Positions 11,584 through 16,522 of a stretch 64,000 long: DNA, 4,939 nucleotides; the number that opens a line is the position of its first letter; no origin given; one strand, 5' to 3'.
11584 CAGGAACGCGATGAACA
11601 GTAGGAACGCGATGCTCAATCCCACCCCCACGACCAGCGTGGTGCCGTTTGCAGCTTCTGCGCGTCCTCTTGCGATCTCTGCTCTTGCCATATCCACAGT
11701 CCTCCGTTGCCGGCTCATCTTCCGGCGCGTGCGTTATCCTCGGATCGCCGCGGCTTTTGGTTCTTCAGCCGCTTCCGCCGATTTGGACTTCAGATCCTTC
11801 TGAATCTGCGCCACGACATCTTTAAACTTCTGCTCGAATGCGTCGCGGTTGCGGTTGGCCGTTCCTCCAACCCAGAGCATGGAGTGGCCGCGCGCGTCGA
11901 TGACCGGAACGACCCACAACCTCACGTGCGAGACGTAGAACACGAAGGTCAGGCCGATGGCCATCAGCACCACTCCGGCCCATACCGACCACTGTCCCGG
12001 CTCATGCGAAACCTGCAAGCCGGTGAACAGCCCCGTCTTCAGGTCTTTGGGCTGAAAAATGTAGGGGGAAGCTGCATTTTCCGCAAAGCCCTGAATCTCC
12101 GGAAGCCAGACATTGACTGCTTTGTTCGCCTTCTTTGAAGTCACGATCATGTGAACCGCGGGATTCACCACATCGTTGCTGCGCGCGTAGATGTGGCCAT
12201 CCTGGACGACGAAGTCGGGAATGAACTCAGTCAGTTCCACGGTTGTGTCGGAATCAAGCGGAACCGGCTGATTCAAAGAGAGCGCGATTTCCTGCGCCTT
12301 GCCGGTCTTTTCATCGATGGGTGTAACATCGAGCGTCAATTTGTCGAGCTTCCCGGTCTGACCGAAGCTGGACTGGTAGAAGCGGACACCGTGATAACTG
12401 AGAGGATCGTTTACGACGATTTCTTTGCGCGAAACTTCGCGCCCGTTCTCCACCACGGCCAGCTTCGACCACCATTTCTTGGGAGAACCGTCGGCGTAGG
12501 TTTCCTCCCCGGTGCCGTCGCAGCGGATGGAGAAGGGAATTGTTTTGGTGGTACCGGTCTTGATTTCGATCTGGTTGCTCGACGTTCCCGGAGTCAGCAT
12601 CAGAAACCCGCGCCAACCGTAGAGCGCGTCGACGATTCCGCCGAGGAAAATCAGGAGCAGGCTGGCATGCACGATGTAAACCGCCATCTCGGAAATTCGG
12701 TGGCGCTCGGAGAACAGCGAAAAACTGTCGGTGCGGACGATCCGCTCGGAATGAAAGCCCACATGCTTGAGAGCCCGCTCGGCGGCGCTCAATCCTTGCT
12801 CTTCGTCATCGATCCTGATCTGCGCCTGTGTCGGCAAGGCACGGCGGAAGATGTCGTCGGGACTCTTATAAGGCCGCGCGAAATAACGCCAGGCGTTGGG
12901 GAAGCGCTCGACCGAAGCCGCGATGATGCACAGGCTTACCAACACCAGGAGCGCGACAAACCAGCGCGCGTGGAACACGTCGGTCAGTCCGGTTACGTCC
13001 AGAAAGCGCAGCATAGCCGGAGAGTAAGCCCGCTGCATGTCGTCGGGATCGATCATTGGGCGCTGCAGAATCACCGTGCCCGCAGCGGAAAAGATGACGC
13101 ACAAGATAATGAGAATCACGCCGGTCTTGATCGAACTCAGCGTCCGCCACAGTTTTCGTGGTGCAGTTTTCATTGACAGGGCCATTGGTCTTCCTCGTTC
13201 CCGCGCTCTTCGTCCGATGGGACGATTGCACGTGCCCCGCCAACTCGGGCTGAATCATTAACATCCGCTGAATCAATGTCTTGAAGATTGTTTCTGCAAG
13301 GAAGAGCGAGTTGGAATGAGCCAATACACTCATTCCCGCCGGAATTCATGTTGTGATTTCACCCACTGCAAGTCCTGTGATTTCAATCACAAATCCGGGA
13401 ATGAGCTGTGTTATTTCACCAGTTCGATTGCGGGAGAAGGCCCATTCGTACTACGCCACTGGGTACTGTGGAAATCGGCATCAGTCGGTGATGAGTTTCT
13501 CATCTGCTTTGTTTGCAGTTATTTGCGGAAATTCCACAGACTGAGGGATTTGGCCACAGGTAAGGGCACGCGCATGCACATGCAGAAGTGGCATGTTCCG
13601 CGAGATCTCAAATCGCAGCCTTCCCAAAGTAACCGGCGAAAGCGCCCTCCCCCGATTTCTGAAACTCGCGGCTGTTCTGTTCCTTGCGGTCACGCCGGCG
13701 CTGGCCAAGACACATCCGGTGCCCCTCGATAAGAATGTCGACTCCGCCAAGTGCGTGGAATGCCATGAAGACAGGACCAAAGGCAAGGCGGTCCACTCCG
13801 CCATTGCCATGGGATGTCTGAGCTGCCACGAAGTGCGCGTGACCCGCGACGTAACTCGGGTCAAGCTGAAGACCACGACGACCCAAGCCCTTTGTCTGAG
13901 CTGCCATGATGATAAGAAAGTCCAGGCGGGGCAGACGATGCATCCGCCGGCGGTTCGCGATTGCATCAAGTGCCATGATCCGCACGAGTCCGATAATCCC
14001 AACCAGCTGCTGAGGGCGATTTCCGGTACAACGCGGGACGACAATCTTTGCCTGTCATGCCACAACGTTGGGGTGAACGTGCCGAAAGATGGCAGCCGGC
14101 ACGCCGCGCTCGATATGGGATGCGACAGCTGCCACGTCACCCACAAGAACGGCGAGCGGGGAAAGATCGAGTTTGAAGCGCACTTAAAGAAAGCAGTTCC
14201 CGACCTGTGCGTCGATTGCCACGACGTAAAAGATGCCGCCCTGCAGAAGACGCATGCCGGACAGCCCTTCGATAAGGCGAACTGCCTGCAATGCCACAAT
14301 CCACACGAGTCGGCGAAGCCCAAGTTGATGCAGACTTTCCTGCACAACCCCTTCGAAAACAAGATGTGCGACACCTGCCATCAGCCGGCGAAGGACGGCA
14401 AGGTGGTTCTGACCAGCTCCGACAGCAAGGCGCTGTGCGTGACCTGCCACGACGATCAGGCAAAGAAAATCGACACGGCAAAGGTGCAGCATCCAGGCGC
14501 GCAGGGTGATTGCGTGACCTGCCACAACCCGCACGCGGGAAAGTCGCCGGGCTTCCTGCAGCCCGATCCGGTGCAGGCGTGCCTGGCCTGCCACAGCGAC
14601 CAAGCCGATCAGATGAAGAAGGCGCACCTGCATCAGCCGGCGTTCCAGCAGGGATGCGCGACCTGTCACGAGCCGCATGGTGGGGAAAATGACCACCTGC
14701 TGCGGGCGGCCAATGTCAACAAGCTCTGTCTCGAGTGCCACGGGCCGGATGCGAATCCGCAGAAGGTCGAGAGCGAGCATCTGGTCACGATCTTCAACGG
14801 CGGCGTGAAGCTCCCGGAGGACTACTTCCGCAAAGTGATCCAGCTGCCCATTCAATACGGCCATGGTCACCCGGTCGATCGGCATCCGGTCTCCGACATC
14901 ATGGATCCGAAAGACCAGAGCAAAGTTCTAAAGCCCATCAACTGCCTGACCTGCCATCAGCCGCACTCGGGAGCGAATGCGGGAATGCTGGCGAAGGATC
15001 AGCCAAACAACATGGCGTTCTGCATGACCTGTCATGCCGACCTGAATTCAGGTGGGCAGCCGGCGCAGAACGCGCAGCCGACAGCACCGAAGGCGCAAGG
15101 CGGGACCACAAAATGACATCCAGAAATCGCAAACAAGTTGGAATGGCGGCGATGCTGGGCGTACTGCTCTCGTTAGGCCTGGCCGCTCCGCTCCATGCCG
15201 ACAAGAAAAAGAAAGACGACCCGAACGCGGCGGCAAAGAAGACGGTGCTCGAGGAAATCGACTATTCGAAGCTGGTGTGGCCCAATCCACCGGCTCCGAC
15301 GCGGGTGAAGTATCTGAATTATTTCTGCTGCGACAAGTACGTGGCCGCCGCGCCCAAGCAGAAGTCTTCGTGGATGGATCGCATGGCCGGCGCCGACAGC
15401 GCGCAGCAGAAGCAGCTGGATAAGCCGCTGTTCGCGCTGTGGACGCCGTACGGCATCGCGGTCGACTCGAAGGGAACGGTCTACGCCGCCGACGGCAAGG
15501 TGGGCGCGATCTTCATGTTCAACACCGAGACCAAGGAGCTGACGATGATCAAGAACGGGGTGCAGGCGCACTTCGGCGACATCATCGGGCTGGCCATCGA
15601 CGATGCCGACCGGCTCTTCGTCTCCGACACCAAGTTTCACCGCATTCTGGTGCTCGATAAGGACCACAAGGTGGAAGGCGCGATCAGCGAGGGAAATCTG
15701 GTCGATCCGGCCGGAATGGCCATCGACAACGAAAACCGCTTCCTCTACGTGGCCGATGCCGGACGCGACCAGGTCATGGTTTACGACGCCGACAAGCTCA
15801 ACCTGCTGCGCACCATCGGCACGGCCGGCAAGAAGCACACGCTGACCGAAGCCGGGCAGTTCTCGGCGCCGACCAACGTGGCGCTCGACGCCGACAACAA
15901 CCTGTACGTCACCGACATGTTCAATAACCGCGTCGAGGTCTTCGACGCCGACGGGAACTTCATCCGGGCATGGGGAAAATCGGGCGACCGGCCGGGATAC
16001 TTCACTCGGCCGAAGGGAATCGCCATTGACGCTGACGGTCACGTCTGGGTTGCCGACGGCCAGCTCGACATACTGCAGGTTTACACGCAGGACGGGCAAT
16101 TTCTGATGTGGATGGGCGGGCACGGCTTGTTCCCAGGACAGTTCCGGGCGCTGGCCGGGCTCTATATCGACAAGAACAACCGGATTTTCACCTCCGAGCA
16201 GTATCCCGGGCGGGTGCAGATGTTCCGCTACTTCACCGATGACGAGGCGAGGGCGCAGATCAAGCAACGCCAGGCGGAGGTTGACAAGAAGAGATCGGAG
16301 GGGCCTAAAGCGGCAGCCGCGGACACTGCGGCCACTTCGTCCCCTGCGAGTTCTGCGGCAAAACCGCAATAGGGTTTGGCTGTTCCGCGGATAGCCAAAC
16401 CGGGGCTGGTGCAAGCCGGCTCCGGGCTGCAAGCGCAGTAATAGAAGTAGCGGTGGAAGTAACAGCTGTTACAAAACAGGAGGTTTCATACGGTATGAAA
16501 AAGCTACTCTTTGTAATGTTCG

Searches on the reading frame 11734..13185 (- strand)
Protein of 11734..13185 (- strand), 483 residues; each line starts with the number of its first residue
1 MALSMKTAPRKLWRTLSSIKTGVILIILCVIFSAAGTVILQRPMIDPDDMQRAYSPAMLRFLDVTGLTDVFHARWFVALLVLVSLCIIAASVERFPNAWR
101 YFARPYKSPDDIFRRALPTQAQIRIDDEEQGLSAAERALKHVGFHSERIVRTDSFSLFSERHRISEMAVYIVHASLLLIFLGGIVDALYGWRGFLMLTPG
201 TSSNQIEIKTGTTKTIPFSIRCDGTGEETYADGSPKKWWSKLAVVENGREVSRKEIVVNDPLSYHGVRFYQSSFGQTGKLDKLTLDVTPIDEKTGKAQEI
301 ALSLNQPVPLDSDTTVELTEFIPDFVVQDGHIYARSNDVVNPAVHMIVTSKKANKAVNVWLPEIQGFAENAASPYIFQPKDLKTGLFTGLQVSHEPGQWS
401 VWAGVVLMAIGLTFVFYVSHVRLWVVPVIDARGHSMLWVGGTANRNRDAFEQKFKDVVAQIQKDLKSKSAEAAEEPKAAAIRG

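Call 71: search_protein_families(library=pfam, proteins=[window:11734-13185:-], max_evalue=0.00001)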
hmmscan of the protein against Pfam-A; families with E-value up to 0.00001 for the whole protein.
window:11734-13185:- (483 aa): 1 family
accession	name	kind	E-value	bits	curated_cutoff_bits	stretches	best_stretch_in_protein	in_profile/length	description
PF05140.19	ResB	-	3.1e-81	274.1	24.6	2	20-353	2-315/486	ResB-like family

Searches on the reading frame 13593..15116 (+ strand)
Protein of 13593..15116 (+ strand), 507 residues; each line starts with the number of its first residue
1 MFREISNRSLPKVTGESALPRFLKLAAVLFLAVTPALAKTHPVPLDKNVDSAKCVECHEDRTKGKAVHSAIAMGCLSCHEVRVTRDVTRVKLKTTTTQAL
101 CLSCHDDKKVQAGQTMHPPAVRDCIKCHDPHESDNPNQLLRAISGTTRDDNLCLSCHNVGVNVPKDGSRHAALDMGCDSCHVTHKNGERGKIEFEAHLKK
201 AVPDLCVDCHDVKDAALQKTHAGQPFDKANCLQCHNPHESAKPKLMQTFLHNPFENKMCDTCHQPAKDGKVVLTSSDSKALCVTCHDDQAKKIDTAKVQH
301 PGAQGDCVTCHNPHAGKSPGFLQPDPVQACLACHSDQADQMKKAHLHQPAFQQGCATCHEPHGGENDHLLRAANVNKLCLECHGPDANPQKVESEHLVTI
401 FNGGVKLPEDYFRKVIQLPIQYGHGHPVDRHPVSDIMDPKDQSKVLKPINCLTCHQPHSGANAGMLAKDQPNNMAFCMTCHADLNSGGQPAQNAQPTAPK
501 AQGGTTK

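Call 7: search_protein_families(library=pfam, proteins=[window:13593-15116:+], max_evalue=0.01)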
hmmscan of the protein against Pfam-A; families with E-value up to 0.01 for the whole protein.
window:13593-15116:+ (507 aa): 8 families
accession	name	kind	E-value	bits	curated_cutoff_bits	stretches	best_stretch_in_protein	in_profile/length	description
PF09699.15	Paired_CXXCH_1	-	1e-64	214.4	20.6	8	347-386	1-39/41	Doubled CXXCH motif (Paired_CXXCH_1)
PF14522.11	Cytochrome_C7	-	2.1e-20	72.7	24.8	4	67-129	7-67/67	Cytochrome c7 and related cytochrome c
PF14537.11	Cytochrom_c3_2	-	7.8e-19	68.4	25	2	170-264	2-79/79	Cytochrome c3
PF22113.1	Mtrc-MtrF_II-IV_dom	-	6.1e-15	55.6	30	4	48-221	3-175/176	Outer membrane cytochrome MtrC/MtrF-like, domains II/IV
PF02085.21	Cytochrom_CIII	-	5.7e-12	46.3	22.9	1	247-334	21-101/101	Class III cytochrome C family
PF13435.11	Cytochrome_C554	-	2.3e-05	25.7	20.8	0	442-481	42-83/84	Cytochrome c554 and c-prime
PF22678.1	Cytochrom_c_NrfB-like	-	0.00022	22.1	27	0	91-140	26-77/89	Cytochrome c-type protein NrfB-like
PF24734.1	DUF7685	-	0.0031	17.8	27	0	75-107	2-34/43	Domain of unknown function (DUF7685)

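Call 72: search_protein_families(library=ncbifam, proteins=[window:13593-15116:+], max_evalue=0.001)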
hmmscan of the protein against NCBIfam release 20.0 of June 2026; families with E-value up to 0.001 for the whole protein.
window:13593-15116:+ (507 aa): 10 families
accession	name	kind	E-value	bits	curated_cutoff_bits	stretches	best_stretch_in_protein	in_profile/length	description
TIGR01905.1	paired_CXXCH_1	subfamily_domain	1.9e-55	184.5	25.2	7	347-386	1-39/41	doubled CXXCH domain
TIGR03508.1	decahem_SO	subfamily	1.2e-51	175.7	192.2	4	257-402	95-238/258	DmsE family decaheme c-type cytochrome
NF041028.1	decahem_GSU2203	exception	3.3e-40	138.3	325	4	273-390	95-214/317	GSU2203 family decaheme c-type cytochrome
TIGR03507.1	decahem_SO1788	subfamily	1.4e-16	60.1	209.3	1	176-244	245-311/672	OmcA/MtrC family decaheme c-type cytochrome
TIGR03153.1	cytochr_NrfH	equivalog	2e-11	44.1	134.2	1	199-312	24-134/138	cytochrome c nitrite reductase small subunit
NF045722.1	c3_cytochr_TmcA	equivalog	2.8e-11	43.3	114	0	120-187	56-116/125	acidic tetraheme cytochrome c3 TmcA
NF008659.0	PRK11659.1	equivalog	6.3e-10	39.1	184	0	448-496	135-182/188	cytochrome c nitrite reductase pentaheme subunit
NF045713.1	CxxCH_16_HmcA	equivalog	1.4e-07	30.5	400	0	255-343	173-262/541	sulfate respiration complex hexadecaheme cytochrome HmcA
TIGR03146.1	cyt_nit_nrfB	equivalog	1.1e-06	29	166.6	0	328-384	85-142/145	cytochrome c nitrite reductase pentaheme subunit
NF041198.1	UshA_like_PCGU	equivalog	5.7e-05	21.9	275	0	152-212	444-510/519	UshA-like (seleno)protein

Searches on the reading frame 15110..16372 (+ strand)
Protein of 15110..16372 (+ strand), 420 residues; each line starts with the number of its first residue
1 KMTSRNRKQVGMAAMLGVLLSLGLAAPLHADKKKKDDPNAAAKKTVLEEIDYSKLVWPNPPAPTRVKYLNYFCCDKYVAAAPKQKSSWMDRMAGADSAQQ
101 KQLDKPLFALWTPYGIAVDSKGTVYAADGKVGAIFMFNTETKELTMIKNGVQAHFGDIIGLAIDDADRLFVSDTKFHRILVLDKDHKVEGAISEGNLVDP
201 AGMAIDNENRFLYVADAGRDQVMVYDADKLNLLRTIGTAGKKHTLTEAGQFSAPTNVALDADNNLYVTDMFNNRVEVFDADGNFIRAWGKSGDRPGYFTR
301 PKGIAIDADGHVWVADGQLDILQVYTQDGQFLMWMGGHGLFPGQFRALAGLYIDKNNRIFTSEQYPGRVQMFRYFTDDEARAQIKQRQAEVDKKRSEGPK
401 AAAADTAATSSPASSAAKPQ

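Call 7: search_protein_families(library=pfam, proteins=[window:15110-16372:+], max_evalue=0.01)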
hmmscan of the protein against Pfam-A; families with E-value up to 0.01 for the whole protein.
window:15110-16372:+ (420 aa): 11 families
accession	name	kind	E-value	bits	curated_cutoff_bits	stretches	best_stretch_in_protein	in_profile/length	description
PF01436.27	NHL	-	2.1e-23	81.6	20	1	298-316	1-19/28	NHL repeat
PF17170.10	DUF5128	-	4.1e-14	52.9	22.9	1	260-309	51-100/321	6-bladed beta-propeller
PF08450.18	SGL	-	3.3e-13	50.3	26.3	1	179-288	117-220/246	SMP-30/Gluconolactonase/LRE-like region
PF25021.1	TEN_NHL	-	5.5e-09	35.9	27.1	0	299-318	142-161/357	Teneurin NHL domain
PF24684.1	Vgb_lyase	-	2.3e-06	27.1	50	1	113-324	15-206/290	Virginiamycin B lyase family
PF01731.26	Arylesterase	-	2.7e-06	27.9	21.3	0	197-227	53-83/86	Arylesterase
PF22701.2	Mala_s_1-like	-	2.9e-05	24.4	27.5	1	170-318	13-149/195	Mal s 1 allergenic protein-like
PF10282.15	Lactonase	-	0.00047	19.9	21.7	1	203-284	148-227/344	Lactonase, 7-bladed beta-propeller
PF06739.17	SBBP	-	0.00062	20.1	20.5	0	112-125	14-27/38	Beta-propeller repeat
PF12396.14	DUF3659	-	0.00092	19.5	24.8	0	181-211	14-44/61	Protein of unknown function (DUF3659)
PF13449.12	Phytase-like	-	0.0035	17.7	27.6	0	202-288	8-104/284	Esterase-like activity of phytase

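Call 72: search_protein_families(library=ncbifam, proteins=[window:15113-16372:+], max_evalue=0.001)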
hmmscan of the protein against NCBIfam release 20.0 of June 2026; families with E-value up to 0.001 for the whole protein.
window:15113-16372:+ (419 aa): 8 families
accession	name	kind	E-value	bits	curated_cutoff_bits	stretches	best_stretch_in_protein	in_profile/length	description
NF035926.1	scyF_NHL_VPEP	equivalog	1.9e-43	149.1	350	3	189-334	144-283/376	scytonemin biosynthesis PEP-CTERM protein ScyF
NF033206.1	ScyE_fam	subfamily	5.9e-09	35.9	80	1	243-317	245-321/333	ScyD/ScyE family protein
NF047780.1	LIC12708_fam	subfamily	1.3e-07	30.8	150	0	206-313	64-197/391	LIC_12708 family protein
NF052228.1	T9SS_PorZ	equivalog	4.4e-07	28.7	260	0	274-403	408-539/757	type IX secretion system anionic LPS delivery protein PorZ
NF052280.1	7_blade_YncE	equivalog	2e-06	26.8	400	1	113-238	174-298/338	7-bladed beta-propeller protein YncE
TIGR03866.1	PQQ_ABC_repeats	subfamily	6.9e-06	25.3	287.3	1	164-290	9-123/310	PQQ-dependent catabolism-associated beta-propeller protein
TIGR02604.1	Piru_Ver_Nterm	subfamily_domain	0.00052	19.5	122.2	0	80-277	154-347/367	PVC-type heme-binding CxxCH protein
NF052340.1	hydrazine_beta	equivalog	0.00077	18.6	560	0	164-235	43-113/372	hydrazine synthase subunit beta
